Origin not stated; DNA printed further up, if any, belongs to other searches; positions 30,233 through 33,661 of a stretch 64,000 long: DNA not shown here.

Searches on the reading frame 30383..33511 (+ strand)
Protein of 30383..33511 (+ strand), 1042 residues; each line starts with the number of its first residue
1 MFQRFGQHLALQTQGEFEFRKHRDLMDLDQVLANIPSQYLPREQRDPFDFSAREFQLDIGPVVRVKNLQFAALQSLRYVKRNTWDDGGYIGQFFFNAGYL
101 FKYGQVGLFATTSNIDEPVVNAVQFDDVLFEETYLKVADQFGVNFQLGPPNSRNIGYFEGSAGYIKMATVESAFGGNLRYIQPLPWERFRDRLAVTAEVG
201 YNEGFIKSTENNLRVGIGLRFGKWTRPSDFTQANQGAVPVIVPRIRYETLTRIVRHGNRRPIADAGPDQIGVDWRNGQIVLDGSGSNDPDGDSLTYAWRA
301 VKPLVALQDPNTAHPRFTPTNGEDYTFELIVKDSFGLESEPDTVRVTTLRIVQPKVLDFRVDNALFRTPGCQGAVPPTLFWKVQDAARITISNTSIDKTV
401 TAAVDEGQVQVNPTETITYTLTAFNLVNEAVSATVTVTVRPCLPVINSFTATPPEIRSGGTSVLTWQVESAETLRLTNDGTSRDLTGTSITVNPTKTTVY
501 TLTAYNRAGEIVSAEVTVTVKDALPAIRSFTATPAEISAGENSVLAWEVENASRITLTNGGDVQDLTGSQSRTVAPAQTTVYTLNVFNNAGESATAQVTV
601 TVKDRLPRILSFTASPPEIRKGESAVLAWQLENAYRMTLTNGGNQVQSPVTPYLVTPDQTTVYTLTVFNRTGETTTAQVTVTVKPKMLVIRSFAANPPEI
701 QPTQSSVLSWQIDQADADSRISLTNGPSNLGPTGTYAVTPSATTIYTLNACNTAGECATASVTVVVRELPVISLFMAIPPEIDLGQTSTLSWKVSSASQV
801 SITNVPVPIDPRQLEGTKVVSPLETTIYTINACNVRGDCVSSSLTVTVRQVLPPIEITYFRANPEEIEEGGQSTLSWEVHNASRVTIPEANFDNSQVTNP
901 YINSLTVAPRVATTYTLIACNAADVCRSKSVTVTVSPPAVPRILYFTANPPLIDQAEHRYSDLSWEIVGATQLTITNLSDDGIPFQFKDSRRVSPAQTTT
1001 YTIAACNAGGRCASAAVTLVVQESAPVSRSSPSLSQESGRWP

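Call 42: search_protein_families(library=pfam, proteins=[window:30383-33511:+], max_evalue=0.00001)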
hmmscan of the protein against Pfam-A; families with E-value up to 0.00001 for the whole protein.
window:30383-33511:+ (1042 aa): 1 family
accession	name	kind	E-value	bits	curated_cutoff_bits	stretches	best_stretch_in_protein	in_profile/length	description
PF22352.2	K319L-like_PKD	-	1.2e-13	51.3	27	1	276-347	11-83/84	K319L-like, PKD domain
